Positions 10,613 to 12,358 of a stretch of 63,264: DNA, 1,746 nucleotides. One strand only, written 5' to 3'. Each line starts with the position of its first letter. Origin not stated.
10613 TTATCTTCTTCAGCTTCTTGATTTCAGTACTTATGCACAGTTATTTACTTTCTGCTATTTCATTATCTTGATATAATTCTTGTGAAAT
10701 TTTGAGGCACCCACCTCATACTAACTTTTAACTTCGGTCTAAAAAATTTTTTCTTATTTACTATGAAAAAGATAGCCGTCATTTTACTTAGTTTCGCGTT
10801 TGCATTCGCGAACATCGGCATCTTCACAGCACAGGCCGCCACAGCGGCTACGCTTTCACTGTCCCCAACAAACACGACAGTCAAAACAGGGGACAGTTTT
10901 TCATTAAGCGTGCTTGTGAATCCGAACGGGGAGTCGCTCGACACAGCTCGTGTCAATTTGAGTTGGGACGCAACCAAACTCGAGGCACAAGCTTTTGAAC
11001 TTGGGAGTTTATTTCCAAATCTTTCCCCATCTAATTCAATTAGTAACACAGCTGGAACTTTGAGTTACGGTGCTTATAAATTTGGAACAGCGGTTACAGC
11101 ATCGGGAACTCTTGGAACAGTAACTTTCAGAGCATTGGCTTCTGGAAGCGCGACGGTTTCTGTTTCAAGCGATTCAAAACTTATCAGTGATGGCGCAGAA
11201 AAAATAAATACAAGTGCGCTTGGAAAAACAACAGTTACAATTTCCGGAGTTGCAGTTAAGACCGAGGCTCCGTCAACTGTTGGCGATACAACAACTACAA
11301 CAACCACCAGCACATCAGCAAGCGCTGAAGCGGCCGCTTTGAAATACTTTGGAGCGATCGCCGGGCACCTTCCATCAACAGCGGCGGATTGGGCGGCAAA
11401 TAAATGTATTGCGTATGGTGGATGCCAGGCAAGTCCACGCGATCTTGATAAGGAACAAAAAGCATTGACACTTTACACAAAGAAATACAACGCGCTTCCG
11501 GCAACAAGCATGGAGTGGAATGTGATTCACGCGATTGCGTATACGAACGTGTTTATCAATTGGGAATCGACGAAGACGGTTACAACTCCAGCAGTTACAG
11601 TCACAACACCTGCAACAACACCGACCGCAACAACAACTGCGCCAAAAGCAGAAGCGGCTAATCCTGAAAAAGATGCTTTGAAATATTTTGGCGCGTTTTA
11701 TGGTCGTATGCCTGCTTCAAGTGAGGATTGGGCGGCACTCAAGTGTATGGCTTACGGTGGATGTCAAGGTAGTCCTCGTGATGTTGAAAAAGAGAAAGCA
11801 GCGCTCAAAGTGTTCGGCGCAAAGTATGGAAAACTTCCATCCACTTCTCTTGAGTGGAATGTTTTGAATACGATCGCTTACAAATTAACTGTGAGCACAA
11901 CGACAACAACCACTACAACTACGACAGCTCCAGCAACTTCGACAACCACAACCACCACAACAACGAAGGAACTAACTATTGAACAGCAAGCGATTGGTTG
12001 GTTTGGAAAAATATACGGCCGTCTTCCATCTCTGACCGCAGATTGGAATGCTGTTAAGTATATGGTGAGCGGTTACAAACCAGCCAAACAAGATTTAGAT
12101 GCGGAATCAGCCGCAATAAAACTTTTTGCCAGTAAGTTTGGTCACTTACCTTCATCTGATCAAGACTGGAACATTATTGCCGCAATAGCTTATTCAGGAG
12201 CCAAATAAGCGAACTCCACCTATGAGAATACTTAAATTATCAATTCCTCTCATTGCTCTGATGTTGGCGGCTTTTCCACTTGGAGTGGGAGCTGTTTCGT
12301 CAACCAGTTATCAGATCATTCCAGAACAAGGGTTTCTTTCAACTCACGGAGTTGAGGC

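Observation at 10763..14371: Cohesin-dockerin gene trio: a cellulosome-style surface assembly module with no enzymes attached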

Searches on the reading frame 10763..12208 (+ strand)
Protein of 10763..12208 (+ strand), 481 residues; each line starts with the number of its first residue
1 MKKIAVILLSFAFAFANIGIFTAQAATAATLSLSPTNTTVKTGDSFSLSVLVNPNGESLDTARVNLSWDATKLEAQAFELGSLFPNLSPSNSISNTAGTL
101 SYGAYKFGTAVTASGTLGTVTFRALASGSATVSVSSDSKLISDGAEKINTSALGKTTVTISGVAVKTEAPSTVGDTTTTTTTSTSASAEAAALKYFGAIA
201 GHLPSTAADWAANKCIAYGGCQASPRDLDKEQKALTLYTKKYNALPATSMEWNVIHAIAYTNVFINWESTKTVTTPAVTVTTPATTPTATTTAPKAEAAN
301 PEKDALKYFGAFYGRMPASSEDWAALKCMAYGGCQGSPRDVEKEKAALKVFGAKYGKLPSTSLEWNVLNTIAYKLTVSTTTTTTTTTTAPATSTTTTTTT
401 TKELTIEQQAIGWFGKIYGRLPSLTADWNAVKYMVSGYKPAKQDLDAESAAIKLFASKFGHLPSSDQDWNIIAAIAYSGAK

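Call 3: search_protein_families(library=pfam, proteins=[window:10763-12208:+], max_evalue=1)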
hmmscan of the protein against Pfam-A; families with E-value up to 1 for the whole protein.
window:10763-12208:+ (481 aa): 0 families

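Call 4: search_protein_families(library=ncbifam, proteins=[window:10763-12208:+], max_evalue=1)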
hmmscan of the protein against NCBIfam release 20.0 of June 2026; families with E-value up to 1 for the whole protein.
window:10763-12208:+ (481 aa): 2 families
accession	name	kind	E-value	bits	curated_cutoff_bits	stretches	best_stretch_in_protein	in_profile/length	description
NF041498.2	MobP2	subfamily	0.093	12.4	200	0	350-446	181-273/335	MobP2 family relaxase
NF002330.0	PRK01286.1-5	equivalog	0.18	10.9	511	1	171-266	70-160/384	deoxyguanosinetriphosphate triphosphohydrolase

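Call 8: search_solved_structures(query=window:10763-12208:+, max_evalue=10, show_alignments=2)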
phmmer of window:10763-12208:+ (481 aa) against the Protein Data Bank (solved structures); distinct sequences matched with E-value up to 10: 2.
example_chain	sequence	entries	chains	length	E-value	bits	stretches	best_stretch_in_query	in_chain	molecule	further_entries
6rmm_A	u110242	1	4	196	0.63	12.5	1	273-366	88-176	DNA topoisomerase 2-binding protein 1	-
3uen_A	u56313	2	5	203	0.73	12.3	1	272-366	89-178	DNA topoisomerase 2-binding protein 1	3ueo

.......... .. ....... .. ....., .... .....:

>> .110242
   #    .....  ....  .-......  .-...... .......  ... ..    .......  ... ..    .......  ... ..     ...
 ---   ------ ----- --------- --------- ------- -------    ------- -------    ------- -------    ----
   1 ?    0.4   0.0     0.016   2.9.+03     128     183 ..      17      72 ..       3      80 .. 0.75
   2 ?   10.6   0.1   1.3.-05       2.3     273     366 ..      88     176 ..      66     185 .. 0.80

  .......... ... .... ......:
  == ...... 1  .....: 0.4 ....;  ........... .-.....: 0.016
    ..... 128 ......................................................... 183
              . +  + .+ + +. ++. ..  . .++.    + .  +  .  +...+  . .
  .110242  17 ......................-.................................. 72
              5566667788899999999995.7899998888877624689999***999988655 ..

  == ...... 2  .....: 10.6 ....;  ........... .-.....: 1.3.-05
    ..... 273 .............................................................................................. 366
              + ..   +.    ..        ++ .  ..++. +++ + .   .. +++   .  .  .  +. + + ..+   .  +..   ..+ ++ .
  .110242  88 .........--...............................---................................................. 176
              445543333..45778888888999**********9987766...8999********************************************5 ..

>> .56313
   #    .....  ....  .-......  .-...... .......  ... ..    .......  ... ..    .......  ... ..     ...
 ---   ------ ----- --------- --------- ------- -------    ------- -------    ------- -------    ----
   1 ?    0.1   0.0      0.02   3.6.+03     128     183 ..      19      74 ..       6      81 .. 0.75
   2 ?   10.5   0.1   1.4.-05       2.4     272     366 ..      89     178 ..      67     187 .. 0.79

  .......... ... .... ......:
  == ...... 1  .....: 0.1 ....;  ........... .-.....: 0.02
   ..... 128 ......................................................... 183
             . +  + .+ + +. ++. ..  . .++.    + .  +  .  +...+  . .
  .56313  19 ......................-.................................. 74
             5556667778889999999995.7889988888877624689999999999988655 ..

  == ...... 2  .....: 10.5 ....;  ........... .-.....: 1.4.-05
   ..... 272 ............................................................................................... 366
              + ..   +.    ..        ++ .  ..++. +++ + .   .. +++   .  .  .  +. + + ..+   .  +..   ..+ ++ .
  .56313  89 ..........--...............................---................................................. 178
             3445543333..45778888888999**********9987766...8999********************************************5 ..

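Call 43: search_protein_families(library=phrogs, proteins=[window:10763-12208:+], max_evalue=0.01)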
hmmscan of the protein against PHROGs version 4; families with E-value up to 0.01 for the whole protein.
window:10763-12208:+ (481 aa): 0 families
